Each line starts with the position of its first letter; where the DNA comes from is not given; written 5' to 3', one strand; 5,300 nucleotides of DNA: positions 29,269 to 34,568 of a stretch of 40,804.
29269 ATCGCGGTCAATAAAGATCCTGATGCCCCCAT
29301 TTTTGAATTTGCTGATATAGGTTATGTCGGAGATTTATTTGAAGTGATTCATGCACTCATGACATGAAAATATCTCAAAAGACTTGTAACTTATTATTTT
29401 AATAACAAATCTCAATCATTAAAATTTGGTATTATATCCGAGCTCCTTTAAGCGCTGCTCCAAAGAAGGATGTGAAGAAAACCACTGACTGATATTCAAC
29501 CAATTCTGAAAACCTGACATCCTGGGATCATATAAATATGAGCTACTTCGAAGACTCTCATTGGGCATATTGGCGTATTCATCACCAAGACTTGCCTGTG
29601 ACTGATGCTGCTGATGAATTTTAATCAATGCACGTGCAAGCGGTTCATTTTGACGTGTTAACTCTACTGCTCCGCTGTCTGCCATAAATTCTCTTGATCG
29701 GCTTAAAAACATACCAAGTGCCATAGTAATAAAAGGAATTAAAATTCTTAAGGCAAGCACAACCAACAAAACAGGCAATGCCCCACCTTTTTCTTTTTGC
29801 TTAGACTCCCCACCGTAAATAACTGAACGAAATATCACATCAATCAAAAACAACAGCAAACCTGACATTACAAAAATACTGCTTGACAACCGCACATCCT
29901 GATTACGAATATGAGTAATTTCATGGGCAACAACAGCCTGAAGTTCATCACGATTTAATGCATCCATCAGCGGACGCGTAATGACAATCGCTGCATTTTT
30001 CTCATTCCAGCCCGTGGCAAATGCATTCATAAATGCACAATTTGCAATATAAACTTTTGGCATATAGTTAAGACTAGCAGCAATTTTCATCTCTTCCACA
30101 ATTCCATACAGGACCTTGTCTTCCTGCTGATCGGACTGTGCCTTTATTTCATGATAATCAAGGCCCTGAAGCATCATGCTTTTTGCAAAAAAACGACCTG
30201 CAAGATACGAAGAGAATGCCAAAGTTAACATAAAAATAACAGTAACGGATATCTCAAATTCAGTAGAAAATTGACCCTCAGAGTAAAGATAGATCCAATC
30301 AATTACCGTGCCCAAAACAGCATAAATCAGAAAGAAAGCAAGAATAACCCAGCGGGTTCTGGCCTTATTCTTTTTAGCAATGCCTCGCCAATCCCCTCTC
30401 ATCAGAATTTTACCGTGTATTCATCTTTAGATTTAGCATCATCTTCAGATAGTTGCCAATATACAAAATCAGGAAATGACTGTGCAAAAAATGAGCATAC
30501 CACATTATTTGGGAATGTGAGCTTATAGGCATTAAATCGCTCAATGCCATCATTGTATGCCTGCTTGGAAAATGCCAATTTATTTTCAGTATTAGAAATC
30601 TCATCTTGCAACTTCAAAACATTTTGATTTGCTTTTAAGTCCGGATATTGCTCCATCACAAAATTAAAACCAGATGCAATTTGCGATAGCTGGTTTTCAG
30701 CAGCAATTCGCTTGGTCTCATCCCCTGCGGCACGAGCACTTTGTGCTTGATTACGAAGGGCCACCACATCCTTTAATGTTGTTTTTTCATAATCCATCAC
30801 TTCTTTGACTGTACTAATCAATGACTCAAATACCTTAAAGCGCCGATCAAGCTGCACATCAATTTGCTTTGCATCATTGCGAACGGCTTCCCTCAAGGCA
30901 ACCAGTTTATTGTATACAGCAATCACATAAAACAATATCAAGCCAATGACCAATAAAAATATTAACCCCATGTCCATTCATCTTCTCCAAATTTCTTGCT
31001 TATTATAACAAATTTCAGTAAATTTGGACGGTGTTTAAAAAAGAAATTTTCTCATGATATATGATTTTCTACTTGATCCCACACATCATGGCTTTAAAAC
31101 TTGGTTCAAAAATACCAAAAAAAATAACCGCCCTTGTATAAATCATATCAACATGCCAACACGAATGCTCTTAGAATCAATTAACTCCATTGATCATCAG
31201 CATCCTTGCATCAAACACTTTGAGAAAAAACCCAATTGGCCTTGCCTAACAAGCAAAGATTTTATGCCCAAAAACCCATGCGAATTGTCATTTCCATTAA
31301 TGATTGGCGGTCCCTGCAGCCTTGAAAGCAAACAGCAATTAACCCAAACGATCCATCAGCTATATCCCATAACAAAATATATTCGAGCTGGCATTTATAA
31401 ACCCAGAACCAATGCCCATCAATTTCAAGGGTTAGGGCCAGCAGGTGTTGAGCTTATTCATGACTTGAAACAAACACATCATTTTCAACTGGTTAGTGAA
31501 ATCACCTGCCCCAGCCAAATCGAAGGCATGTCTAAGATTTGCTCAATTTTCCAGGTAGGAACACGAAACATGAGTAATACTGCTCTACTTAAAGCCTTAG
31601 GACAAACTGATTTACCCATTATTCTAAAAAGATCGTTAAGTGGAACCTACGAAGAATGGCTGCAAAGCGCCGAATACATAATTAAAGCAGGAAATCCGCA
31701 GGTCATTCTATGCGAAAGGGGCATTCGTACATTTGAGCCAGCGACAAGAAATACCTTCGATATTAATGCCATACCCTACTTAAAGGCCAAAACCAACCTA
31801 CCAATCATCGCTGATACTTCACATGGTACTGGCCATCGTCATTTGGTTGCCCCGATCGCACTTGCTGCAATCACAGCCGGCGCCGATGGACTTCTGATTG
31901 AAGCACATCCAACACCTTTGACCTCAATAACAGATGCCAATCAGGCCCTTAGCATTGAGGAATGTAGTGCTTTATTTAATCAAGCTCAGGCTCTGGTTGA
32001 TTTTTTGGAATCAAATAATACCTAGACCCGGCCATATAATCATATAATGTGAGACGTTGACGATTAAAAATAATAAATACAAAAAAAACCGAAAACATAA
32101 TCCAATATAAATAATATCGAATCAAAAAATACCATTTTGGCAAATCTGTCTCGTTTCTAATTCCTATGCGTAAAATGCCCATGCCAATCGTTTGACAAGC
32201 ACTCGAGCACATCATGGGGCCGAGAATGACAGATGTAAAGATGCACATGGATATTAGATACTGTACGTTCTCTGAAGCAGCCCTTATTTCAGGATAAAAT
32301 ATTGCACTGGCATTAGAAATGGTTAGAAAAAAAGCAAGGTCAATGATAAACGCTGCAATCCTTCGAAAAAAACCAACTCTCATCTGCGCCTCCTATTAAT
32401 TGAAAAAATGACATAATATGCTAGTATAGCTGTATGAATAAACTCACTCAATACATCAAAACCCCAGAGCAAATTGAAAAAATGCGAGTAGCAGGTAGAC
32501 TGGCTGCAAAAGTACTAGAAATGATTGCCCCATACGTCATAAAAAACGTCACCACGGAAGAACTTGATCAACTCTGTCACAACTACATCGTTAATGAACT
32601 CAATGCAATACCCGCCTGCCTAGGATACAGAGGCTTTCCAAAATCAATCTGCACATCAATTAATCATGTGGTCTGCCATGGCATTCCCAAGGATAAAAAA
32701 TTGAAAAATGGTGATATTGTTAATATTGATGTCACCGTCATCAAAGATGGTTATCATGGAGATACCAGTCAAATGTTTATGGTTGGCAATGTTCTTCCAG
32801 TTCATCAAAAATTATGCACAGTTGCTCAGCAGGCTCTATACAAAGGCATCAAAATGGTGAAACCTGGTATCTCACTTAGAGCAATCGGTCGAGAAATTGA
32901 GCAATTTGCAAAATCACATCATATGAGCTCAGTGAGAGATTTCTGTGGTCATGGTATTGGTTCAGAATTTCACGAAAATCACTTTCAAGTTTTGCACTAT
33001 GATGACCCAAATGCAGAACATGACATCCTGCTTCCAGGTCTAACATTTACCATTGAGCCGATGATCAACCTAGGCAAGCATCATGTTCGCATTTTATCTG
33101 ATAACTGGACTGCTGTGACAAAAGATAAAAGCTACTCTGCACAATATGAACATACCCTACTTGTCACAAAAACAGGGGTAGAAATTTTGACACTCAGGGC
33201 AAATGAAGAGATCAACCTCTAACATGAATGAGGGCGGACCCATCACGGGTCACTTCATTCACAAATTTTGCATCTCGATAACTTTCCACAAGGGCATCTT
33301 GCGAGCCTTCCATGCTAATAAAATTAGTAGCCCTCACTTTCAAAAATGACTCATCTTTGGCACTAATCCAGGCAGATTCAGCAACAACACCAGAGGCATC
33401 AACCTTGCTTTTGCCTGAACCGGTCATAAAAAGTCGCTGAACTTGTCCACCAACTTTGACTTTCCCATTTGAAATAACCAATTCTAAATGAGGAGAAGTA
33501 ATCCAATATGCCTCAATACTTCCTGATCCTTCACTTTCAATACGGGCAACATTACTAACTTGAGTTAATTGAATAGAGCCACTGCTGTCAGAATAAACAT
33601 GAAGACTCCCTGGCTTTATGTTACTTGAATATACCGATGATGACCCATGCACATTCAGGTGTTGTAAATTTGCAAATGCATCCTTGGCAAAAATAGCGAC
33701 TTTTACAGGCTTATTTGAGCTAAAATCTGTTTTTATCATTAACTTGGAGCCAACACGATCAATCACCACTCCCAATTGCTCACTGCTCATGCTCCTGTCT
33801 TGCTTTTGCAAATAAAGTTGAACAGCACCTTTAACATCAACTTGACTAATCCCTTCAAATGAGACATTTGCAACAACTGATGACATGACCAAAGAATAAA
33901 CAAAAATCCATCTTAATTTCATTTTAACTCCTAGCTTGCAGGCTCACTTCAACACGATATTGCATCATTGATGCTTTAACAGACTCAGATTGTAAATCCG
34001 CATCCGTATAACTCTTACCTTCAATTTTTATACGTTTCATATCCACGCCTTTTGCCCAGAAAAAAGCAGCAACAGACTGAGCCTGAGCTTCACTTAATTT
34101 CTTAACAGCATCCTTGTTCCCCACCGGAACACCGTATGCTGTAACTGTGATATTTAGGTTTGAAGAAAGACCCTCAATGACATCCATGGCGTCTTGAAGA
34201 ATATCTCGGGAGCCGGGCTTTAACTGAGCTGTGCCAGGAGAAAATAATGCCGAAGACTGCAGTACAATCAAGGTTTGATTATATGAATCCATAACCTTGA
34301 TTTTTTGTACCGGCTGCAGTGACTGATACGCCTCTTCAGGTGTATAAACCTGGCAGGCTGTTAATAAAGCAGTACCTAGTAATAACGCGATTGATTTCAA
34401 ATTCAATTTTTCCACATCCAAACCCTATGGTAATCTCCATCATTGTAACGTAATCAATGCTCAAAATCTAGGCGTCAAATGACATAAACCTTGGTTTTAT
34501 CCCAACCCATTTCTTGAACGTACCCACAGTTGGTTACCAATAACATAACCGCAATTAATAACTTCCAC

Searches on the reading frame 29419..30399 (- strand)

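Call 9: search_protein_families(library=pfam, proteins=[window:29419-30399:-], max_evalue=0.001)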
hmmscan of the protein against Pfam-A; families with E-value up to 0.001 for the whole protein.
window:29419-30399:- (326 aa): 2 families
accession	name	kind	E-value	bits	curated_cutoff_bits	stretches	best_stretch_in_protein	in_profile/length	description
PF01435.24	Peptidase_M48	-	5.8e-34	118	20.3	1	94-321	4-183/186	Peptidase family M48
PF05569.17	Peptidase_M56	-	1.4e-06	28.2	31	0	91-178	138-218/296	BlaR1 peptidase M56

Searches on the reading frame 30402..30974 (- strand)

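Call 9: search_protein_families(library=pfam, proteins=[window:30402-30974:-], max_evalue=0.001)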
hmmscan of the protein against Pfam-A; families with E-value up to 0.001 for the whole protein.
window:30402-30974:- (190 aa): 1 family
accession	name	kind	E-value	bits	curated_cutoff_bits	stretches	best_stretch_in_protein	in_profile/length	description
PF04011.17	LemA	-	2.8e-38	131.5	26.2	1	36-190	3-149/149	LemA family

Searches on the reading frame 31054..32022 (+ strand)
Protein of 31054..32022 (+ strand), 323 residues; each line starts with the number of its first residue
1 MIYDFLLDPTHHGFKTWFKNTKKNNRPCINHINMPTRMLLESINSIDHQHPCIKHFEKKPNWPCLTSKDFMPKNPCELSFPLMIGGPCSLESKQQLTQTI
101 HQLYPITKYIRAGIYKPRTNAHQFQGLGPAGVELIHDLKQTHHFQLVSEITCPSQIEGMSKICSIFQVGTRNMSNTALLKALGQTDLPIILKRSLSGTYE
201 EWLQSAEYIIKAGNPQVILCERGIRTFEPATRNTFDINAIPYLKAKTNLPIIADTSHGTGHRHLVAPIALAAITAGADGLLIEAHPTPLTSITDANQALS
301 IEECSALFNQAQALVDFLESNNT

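Call 9: search_protein_families(library=pfam, proteins=[window:31054-32022:+], max_evalue=0.001)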
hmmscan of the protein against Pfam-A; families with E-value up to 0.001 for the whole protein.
window:31054-32022:+ (323 aa): 2 families
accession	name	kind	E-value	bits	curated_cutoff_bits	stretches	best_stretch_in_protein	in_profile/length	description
PF00793.26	DAHP_synth_1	-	1.1e-59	202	25.5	1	82-306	19-256/270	DAHP synthetase I family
PF03102.20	NeuB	-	1.9e-05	24.7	22.1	1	154-309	80-227/241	NeuB family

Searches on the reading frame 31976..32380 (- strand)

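Call 9: search_protein_families(library=pfam, proteins=[window:31976-32380:-], max_evalue=0.001)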
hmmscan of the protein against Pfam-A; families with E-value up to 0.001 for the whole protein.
window:31976-32380:- (134 aa): 1 family
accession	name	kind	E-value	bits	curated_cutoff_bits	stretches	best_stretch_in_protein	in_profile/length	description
PF06271.18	RDD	-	9.1e-10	39.4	24.1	1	2-118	2-137/137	RDD family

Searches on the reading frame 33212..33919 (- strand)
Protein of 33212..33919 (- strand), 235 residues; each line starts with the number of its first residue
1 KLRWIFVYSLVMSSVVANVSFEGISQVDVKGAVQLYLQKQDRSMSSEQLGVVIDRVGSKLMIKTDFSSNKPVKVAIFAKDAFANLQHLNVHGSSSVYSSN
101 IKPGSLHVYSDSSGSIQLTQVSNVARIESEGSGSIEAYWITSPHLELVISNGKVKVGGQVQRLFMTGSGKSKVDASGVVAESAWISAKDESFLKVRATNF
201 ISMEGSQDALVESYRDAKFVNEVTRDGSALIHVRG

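Call 9: search_protein_families(library=pfam, proteins=[window:33212-33919:-], max_evalue=0.001)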
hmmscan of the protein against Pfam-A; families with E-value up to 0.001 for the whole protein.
window:33212-33919:- (235 aa): 1 family
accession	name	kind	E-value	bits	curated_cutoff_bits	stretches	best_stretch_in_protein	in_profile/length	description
PF10988.14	DUF2807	-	2.7e-11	44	24.2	1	52-213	36-177/181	Putative auto-transporter adhesin, head GIN domain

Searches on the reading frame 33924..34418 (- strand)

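Call 9: search_protein_families(library=pfam, proteins=[window:33924-34418:-], max_evalue=0.001)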
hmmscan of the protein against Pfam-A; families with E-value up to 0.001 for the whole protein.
window:33924-34418:- (164 aa): 1 family
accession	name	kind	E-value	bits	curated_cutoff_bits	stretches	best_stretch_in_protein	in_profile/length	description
PF00691.25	OmpA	-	5.4e-12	46.3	27.2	1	58-138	1-82/98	OmpA family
